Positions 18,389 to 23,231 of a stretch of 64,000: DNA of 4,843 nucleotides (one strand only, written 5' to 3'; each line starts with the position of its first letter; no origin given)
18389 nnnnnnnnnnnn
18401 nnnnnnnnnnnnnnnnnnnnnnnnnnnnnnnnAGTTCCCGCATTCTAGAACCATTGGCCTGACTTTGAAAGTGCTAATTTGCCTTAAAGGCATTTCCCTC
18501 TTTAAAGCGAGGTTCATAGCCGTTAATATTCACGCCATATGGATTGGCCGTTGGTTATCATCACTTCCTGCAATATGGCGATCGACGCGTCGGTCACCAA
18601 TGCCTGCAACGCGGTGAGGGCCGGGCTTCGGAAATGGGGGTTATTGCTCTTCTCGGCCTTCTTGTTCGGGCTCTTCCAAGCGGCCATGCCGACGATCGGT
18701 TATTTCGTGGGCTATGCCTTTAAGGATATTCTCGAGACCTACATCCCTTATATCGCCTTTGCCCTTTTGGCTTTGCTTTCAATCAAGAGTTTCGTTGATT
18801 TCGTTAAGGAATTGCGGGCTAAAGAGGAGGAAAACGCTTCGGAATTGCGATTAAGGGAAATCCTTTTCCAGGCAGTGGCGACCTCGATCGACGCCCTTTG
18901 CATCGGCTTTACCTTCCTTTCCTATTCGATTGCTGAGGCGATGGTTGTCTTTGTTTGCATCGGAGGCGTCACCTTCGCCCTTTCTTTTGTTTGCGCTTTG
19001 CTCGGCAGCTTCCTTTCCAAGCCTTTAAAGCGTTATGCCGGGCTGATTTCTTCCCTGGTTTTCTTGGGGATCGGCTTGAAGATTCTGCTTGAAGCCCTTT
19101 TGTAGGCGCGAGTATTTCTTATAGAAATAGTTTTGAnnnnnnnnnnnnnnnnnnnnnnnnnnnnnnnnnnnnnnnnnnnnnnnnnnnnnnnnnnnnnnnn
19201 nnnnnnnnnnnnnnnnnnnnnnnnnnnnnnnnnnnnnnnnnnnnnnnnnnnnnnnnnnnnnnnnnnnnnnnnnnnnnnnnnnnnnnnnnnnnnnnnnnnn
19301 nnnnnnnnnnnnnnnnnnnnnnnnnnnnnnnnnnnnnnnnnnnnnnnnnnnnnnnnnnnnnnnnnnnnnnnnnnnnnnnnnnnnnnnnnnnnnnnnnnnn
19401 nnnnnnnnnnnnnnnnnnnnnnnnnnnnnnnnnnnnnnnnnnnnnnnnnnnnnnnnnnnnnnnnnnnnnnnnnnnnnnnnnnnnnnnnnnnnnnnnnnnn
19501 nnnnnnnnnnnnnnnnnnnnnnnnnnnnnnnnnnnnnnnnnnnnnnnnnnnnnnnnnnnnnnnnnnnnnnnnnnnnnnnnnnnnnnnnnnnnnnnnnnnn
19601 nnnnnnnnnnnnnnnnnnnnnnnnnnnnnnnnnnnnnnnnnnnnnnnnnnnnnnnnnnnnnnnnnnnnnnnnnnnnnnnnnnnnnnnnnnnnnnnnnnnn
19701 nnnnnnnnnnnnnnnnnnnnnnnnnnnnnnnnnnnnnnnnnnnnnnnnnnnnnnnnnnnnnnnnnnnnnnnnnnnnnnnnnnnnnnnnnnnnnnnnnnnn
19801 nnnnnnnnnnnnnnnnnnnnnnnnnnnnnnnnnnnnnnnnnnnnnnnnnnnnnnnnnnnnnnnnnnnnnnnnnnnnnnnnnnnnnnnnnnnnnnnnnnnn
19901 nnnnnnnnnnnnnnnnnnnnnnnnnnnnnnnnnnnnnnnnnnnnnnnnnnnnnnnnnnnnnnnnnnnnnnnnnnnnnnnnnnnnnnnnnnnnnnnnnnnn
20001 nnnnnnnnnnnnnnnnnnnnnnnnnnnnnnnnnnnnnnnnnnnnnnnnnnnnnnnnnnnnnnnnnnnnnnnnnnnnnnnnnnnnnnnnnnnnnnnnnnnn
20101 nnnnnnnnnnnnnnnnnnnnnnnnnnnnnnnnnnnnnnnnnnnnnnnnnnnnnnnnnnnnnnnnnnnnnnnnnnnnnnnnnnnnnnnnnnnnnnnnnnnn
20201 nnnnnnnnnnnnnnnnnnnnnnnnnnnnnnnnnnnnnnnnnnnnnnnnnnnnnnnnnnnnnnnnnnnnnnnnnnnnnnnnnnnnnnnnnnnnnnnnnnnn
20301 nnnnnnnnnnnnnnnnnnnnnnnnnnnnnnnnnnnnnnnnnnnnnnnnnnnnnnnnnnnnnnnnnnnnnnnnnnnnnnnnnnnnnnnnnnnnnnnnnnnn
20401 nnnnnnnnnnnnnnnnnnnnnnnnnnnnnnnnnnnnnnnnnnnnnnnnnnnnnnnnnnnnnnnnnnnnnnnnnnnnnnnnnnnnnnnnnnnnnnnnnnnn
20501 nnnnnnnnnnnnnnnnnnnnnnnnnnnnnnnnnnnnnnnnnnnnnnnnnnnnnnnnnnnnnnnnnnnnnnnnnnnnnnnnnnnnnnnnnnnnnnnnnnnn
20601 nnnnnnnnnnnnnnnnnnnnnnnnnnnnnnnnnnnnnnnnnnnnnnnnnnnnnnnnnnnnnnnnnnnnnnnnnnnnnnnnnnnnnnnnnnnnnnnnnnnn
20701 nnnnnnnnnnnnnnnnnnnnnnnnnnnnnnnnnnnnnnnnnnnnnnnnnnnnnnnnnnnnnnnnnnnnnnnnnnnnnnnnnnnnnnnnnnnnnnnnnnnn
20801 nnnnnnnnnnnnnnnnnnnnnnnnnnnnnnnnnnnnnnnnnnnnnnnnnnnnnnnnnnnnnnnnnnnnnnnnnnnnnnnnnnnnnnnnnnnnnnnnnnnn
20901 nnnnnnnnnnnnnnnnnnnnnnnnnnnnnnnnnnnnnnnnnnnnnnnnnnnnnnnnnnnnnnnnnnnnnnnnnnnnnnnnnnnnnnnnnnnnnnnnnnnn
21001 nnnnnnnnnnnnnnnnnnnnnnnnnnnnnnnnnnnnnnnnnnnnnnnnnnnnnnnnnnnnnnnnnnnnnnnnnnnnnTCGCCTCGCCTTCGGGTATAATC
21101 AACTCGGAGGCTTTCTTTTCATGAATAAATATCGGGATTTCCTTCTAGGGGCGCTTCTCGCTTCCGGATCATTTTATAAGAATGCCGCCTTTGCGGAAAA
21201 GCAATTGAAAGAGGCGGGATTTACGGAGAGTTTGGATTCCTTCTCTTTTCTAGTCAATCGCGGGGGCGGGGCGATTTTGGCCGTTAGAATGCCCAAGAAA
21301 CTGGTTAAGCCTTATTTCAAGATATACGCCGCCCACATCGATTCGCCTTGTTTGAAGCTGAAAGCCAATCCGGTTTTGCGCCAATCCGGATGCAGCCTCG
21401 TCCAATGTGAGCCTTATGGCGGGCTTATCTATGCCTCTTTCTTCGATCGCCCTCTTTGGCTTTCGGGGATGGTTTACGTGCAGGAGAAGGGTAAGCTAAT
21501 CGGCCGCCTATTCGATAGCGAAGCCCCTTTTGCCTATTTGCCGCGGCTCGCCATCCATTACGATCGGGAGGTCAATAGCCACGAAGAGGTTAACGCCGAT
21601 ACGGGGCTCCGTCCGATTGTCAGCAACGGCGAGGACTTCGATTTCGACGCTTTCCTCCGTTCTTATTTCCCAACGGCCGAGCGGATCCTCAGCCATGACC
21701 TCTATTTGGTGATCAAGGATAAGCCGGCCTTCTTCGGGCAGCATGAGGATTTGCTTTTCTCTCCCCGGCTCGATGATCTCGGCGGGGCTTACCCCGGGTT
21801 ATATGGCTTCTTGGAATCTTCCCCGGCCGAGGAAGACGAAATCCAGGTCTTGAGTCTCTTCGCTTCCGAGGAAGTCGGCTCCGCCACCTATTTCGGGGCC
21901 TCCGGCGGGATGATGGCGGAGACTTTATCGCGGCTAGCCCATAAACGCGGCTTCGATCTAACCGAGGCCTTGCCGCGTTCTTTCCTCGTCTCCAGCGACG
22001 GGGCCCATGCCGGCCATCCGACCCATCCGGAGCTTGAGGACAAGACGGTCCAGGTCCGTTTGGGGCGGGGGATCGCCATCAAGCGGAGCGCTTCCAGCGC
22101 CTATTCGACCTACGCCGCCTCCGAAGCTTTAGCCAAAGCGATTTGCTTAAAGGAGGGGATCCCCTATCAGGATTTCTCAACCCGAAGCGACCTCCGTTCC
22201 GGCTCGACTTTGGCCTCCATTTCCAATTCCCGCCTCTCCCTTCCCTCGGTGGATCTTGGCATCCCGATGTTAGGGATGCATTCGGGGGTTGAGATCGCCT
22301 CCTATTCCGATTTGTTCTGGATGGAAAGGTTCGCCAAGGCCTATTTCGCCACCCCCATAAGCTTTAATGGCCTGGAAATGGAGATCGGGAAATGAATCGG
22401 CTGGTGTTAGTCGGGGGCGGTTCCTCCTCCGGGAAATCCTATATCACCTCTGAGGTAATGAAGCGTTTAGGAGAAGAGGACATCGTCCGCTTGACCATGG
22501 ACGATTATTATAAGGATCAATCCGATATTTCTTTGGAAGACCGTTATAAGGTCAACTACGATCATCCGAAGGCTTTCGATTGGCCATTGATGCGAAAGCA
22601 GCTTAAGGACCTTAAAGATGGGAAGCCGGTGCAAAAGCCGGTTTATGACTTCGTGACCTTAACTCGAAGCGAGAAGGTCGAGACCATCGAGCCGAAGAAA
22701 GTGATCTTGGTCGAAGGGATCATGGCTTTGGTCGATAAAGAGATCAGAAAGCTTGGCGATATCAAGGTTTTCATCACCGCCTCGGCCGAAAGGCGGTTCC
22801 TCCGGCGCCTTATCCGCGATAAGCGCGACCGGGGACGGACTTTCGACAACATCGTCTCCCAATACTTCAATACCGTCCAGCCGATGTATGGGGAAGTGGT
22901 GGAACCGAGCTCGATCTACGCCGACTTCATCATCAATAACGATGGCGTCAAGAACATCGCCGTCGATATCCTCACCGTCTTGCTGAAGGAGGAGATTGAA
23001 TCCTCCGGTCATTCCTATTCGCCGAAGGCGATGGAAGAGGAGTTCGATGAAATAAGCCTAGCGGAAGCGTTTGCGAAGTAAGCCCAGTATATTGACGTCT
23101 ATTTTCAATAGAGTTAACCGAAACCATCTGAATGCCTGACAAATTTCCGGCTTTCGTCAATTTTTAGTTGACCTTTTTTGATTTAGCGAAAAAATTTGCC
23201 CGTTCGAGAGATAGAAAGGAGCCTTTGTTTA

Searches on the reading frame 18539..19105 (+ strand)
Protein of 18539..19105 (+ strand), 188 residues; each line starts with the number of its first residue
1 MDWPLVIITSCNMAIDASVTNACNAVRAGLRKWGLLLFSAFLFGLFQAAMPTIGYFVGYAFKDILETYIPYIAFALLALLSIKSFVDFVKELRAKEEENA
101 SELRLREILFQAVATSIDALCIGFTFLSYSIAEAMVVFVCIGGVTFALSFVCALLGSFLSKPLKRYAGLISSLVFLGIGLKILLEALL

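Call 66: search_protein_families(library=pfam, proteins=[window:18539-19105:+], max_evalue=0.00001)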
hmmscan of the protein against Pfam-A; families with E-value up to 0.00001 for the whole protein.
window:18539-19105:+ (188 aa): 1 family
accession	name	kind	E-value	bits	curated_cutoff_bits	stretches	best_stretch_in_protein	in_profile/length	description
PF02659.21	Mntp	-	5.2e-32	111.2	24.4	1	37-183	8-152/152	Putative manganese efflux pump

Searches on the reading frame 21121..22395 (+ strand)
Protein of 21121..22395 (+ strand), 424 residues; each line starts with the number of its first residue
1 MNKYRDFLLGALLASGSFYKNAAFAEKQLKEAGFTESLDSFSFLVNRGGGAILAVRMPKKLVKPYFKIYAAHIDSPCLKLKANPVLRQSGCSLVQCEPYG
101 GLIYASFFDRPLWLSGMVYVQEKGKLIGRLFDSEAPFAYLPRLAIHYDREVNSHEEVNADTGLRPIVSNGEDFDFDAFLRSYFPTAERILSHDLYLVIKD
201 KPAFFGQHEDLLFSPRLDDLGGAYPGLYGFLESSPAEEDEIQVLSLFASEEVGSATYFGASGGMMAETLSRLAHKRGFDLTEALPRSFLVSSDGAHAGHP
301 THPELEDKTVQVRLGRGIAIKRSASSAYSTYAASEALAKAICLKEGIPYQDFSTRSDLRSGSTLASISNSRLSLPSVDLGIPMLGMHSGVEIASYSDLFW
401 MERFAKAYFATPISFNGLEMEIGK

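Call 66: search_protein_families(library=pfam, proteins=[window:21121-22395:+], max_evalue=0.00001)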
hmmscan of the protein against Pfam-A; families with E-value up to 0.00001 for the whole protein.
window:21121-22395:+ (424 aa): 1 family
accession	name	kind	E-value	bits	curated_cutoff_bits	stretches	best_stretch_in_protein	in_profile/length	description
PF02127.20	Peptidase_M18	-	3.8e-73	247.2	24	1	27-409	17-432/432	Aminopeptidase I zinc metalloprotease (M18)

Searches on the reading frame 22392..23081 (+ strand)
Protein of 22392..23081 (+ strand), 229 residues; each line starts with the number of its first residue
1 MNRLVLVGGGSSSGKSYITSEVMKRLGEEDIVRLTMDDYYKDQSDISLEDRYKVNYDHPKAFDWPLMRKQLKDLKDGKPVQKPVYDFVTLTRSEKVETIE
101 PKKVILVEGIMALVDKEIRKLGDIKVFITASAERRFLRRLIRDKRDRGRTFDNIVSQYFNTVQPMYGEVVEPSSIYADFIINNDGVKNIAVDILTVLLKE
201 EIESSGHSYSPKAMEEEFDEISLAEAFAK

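Call 66: search_protein_families(library=pfam, proteins=[window:22392-23081:+], max_evalue=0.00001)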
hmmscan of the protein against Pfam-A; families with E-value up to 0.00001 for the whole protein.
window:22392-23081:+ (229 aa): 1 family
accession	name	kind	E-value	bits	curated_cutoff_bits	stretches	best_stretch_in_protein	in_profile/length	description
PF00485.24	PRK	-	1.1e-37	130.2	22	1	7-187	4-193/196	Phosphoribulokinase / Uridine kinase family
